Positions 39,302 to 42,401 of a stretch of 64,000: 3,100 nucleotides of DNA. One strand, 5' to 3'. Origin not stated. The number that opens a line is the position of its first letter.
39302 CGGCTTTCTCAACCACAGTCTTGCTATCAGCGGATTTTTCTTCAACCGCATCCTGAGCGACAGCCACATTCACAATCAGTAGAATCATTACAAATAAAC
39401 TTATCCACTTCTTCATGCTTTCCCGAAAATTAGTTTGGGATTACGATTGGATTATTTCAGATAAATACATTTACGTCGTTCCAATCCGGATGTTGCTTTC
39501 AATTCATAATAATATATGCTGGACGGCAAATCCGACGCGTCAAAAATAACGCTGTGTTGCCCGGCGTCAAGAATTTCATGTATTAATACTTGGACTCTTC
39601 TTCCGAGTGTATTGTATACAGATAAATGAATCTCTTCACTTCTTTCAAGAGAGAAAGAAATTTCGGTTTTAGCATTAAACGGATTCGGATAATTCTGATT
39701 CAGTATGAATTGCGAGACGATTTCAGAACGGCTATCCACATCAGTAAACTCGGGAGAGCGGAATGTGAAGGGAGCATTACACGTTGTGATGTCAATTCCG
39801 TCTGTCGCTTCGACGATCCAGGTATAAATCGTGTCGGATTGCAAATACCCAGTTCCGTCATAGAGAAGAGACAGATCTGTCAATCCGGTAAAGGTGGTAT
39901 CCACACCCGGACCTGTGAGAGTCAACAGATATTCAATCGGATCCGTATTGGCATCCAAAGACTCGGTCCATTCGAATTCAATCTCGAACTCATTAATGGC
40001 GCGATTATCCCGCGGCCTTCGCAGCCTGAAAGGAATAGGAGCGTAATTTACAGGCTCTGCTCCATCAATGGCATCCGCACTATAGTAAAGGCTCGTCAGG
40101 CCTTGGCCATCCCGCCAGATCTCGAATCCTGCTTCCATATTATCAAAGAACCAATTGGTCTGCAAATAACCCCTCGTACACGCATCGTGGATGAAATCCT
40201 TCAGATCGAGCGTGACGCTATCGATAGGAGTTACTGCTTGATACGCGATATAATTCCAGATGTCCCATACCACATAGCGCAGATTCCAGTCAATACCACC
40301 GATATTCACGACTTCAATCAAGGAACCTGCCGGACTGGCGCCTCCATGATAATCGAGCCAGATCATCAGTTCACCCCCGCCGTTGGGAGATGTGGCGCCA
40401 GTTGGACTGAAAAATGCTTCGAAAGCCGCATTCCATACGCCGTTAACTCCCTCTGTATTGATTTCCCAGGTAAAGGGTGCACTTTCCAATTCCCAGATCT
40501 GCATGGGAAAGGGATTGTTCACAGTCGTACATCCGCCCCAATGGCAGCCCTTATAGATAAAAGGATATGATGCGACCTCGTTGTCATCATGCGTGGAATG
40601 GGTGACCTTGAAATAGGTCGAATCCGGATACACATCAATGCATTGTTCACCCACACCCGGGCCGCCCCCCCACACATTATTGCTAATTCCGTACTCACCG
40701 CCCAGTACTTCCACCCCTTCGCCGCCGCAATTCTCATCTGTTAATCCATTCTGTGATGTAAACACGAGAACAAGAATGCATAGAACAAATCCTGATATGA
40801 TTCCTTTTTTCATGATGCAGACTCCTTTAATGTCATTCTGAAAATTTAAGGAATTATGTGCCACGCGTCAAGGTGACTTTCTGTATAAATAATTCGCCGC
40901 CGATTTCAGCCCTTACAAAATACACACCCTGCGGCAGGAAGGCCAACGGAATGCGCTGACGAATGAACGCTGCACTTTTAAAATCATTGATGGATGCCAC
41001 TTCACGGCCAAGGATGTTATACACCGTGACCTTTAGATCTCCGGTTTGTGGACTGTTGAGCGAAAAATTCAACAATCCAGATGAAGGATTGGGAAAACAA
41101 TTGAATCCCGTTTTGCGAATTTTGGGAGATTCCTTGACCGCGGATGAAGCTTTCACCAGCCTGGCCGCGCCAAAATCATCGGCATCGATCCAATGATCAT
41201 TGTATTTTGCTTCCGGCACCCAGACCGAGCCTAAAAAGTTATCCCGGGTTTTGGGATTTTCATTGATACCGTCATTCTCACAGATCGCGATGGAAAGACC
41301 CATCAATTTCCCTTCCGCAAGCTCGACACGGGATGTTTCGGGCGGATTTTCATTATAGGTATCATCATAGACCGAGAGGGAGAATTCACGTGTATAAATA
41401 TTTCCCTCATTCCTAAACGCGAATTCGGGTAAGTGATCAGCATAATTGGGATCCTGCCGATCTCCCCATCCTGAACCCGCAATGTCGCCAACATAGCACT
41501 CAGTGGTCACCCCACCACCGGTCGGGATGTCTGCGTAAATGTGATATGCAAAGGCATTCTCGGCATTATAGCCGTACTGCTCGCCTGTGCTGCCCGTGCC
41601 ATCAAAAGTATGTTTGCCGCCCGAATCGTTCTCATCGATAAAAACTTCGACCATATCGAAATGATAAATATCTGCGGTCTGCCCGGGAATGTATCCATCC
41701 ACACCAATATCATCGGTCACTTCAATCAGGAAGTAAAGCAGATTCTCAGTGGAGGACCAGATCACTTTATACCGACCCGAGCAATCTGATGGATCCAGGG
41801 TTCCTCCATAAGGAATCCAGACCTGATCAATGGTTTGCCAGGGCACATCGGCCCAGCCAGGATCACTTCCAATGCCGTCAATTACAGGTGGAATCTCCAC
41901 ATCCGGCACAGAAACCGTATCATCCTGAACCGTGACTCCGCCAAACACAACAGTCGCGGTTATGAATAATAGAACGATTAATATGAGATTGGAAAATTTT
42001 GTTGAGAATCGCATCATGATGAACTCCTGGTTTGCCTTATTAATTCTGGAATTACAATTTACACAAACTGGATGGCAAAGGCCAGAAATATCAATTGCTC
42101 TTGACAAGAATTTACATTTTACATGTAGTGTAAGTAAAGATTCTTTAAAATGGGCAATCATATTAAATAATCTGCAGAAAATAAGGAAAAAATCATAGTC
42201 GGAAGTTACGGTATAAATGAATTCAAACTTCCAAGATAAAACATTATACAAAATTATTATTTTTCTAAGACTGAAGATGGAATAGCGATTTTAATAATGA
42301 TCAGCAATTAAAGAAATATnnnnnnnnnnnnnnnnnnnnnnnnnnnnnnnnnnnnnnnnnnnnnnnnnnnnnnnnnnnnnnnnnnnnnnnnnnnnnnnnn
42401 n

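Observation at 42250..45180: Low-GC island carrying a ToxR/CadC-like regulator, a 580-bp AT-rich untranslated region with TTCAC operator-like repeats, and an HTH-less LacI-family ligand-binding protein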

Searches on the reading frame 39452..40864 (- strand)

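Call 4: search_protein_families(library=pfam, proteins=[window:39452-40864:-], max_evalue=0.01)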
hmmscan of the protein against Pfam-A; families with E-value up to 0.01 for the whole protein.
window:39452-40864:- (470 aa): 2 families
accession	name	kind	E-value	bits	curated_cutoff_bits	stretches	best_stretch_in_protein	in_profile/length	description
PF01670.23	Glyco_hydro_12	-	3.3e-21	76.8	27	1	57-259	2-200/207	Glycosyl hydrolase family 12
PF18962.6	Por_Secre_tail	-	6.9e-08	33.1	27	1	392-465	2-72/75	Secretion system C-terminal sorting domain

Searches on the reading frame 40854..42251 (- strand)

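Call 4: search_protein_families(library=pfam, proteins=[window:40854-42251:-], max_evalue=0.01)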
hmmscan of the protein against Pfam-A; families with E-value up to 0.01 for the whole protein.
window:40854-42251:- (465 aa): 2 families
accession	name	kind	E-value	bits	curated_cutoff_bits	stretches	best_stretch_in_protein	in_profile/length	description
PF06452.16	CBM9_1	-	1.6e-17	64.5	23.4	1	124-367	1-184/185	Carbohydrate family 9 binding domain-like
PF18962.6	Por_Secre_tail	-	4.2e-10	40.2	27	1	386-459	2-73/75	Secretion system C-terminal sorting domain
